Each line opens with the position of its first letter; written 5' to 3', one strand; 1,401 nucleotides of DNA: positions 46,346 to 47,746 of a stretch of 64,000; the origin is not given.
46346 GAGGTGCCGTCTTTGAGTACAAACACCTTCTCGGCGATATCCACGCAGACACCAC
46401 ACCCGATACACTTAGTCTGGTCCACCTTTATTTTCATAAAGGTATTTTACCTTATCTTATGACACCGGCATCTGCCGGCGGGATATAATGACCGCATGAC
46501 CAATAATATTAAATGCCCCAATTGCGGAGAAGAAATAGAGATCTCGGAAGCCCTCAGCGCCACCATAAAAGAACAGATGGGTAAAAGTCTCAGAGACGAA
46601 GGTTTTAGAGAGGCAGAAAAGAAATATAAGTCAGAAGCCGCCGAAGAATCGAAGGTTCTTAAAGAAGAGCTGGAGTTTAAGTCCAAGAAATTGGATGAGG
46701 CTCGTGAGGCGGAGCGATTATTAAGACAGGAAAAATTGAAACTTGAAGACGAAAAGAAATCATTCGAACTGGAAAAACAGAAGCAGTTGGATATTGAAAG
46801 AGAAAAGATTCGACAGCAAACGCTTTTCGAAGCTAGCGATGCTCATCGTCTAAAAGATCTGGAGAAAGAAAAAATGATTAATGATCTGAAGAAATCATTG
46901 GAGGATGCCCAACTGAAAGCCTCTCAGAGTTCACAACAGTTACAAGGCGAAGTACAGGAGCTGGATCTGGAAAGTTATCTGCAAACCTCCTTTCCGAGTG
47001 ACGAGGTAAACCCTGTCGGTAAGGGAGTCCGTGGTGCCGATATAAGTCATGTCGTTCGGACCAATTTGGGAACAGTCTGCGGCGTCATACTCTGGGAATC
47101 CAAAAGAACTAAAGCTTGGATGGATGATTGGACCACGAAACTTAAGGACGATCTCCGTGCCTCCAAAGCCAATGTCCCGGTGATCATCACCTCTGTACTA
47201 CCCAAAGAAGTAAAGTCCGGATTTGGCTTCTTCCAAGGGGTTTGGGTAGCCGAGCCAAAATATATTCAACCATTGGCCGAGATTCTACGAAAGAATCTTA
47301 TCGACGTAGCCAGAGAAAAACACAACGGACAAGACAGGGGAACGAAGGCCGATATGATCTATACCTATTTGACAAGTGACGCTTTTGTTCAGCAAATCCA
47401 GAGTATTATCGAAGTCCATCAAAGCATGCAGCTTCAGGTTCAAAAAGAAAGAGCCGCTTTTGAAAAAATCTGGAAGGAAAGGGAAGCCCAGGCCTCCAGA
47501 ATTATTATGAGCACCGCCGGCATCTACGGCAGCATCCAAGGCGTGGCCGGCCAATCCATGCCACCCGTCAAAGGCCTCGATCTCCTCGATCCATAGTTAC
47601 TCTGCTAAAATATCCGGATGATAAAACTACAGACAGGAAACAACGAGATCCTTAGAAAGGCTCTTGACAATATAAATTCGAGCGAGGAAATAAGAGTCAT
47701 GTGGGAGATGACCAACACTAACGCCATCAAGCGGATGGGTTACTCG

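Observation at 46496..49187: Tight three-gene operon: Zn-ribbon/coiled-coil PD-(D/E)XK-like protein + HD phosphohydrolase + Cas4-like Fe-S nuclease; candidate uncharacterised nucleic-acid-targeting (defence or repair) module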

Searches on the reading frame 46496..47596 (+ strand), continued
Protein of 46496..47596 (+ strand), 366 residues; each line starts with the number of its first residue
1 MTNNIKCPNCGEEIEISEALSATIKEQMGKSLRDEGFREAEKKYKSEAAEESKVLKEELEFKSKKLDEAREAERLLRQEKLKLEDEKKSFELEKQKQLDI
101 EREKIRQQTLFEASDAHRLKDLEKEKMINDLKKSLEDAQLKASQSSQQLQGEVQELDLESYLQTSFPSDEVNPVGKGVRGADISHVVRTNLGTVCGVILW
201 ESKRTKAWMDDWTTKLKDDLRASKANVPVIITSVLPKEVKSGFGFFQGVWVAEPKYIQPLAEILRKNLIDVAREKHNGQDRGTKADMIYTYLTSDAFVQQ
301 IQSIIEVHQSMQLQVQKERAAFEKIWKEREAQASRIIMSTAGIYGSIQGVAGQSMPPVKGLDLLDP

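Call 81: find_encoding_contigs(protein=P0357, flank=6000, max_places=3)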
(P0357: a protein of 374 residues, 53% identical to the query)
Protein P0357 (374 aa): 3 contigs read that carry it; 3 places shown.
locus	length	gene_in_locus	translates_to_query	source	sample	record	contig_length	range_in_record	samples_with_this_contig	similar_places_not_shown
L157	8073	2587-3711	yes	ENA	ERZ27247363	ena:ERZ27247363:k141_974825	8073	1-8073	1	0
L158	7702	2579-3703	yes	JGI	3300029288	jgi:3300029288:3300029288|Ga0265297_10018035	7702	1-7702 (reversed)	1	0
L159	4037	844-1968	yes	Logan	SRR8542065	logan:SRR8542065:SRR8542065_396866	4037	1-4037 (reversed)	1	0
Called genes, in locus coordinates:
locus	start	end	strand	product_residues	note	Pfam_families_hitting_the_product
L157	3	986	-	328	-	?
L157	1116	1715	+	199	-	PF00730:HhH-GPD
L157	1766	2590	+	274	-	PF12705:PDDEXK_1, PF01930:Cas_Cas4 (faint)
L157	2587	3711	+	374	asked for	PF09903:DUF2130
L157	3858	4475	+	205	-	PF27226:AF_1845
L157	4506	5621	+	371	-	PF09587:PGA_cap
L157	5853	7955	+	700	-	PF00009:GTP_EFTU, PF22042:EF-G_D2, PF03144:GTP_EFTU_D2, PF14492:EFG_III, PF16658:RF3_C (weak), PF03764:EFG_IV, PF00679:EFG_C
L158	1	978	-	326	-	?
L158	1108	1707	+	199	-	PF00730:HhH-GPD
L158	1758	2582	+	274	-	PF12705:PDDEXK_1, PF01930:Cas_Cas4 (faint)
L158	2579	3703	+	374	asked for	PF09903:DUF2130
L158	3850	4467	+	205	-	PF27226:AF_1845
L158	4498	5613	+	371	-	PF09587:PGA_cap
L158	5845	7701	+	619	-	?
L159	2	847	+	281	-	?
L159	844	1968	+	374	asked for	PF09903:DUF2130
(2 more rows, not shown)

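Call 83: search_protein_families(library=pfam, proteins=[L087:6143-9241:+, L087:9238-10077:+, L087:3033-4499:-, L062:2948-4054:-, L067:5174-5881:+, L084:1546-2097:+, L084:2090-2893:+, L068:277-2151:+, L064:1314-2003:+, L077:3485-3946:+], max_evalue=0.001)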
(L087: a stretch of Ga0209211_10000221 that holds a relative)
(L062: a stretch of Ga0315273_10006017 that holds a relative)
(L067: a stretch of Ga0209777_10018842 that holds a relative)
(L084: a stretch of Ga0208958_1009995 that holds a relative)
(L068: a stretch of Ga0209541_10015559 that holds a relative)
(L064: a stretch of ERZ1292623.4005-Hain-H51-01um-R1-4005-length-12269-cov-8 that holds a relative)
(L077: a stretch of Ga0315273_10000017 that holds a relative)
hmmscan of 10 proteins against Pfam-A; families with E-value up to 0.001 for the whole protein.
L087:6143-9241:+ (1032 aa): 9 families
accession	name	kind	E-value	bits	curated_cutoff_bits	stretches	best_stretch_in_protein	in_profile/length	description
PF00580.27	UvrD-helicase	-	1.6e-65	221.9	23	1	14-317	1-270/271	UvrD/REP helicase N-terminal domain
PF13361.12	UvrD_C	-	4.6e-39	135.2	25.6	2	506-680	216-349/350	UvrD-like helicase C-terminal domain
PF12705.13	PDDEXK_1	-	1.1e-23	84.9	22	1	754-1002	2-245/247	PD-(D/E)XK nuclease superfamily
PF13245.12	AAA_19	-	6.6e-17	62.4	25.1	1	18-302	1-133/134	AAA domain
PF13538.12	UvrD_C_2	-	2.2e-10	40.7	27.4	1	653-676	28-51/52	UvrD-like helicase C-terminal domain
PF12684.13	DUF3799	-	5.9e-06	26.7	26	1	755-998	1-231/233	PDDEXK-like domain of unknown function (DUF3799)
PF01443.25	Viral_helicase1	-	7.1e-06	26.4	21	0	654-676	204-226/228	Viral superfamily 1 RNA helicase core domain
PF13086.12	AAA_11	-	0.00066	20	27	0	14-214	2-195/257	AAA domain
PF13604.12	AAA_30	-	0.0009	19.5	27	0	13-68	1-56/191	AAA domain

L087:9238-10077:+ (279 aa): 0 families

L087:3033-4499:- (488 aa): 4 families
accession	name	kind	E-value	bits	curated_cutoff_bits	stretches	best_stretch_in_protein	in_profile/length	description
PF09334.17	tRNA-synt_1g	-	1e-95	321.3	20.1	1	20-378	2-390/391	tRNA synthetases class I (M)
PF00133.28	tRNA-synt_1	-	1.5e-27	96.9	22.7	2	244-344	301-404/414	tRNA synthetases class I (I, L, M and V)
PF01406.26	tRNA-synt_1e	-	5.8e-09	36.2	27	1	304-345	241-283/301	tRNA synthetases class I (C) catalytic domain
PF08264.19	Anticodon_1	-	0.00032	21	25.1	1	399-473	14-93/148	Anticodon-binding domain of tRNA ligase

L062:2948-4054:- (368 aa): 2 families
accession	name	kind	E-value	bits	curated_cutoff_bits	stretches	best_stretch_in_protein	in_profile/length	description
PF04055.27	Radical_SAM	-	4.6e-22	79.4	29.5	1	141-312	2-166/166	Radical SAM superfamily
PF00919.26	UPF0004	-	3.3e-16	59.5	27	1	5-81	2-81/98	Uncharacterized protein family UPF0004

L067:5174-5881:+ (235 aa): 0 families

L084:1546-2097:+ (183 aa): 0 families

L084:2090-2893:+ (267 aa): 1 family
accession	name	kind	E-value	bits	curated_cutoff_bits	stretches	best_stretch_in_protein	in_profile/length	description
PF02906.19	Fe_hyd_lg_C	-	2.3e-35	122.8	22.1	1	15-237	1-245/245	Iron only hydrogenase large subunit, C-terminal domain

L068:277-2151:+ (624 aa): 2 families
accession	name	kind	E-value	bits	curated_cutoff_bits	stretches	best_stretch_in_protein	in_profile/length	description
PF20990.2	DUF2207_C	-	2.2e-39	136.1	33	1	302-553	6-247/247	Predicted membrane protein (DUF2207) C-terminal domain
PF09972.14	DUF2207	-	2.9e-30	106.2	24.4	1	30-217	1-172/172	Predicted membrane protein (DUF2207) N-terminal domain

L064:1314-2003:+ (229 aa): 1 family
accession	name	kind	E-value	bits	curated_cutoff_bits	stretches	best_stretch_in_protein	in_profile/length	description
PF00565.23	SNase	-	3.7e-10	40.6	21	1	62-153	2-104/107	Staphylococcal nuclease homologue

L077:3485-3946:+ (153 aa): 0 families

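Call 93: search_protein_representatives(protein=window:46496-47596:+)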
Query: 366 residues. Proteins with E-value up to 0.001 (for the whole library): 4302; up to 1e-10: 2955; up to 1e-30: 1403. The best 150 are listed.
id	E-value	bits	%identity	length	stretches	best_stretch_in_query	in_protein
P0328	1.0e-128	445.8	59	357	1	2-363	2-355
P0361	1.3e-106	373.1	52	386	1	3-365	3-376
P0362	4.3e-103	361.5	50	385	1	3-365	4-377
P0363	1.0e-97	343.9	47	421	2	24-365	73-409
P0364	1.6e-92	326.7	47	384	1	4-365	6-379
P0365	2.1e-91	323.1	46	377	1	1-365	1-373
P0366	7.1e-90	318.1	44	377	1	3-363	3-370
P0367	1.6e-88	313.6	45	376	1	1-366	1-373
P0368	3.0e-87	309.4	46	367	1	4-366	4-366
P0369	4.1e-85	302.4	46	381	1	3-365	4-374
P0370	1.6e-83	297.2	41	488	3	51-363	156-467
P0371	9.0e-83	294.7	41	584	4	40-362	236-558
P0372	1.0e-82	294.5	43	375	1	4-363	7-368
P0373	2.8e-82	293.1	40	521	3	47-363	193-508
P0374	3.4e-82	292.8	43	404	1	4-363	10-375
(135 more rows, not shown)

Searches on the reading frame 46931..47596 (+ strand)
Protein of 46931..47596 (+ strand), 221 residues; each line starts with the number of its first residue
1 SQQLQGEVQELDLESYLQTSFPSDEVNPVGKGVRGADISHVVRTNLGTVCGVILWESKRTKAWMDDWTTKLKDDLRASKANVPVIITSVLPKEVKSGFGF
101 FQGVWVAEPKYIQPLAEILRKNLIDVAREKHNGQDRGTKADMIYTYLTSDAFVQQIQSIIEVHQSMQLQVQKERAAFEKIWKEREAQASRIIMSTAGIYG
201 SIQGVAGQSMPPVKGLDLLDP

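Call 48: search_protein_families(library=pfam, proteins=[window:46931-47596:+], max_evalue=10)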
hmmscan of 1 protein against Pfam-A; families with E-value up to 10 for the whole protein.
window:46931-47596:+ (221 aa): 1 family
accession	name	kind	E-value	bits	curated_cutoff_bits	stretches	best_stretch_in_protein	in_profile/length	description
PF09903.14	DUF2130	-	4.1e-52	177.4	26.7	1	1-218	30-252/255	Uncharacterized protein conserved in bacteria (DUF2130)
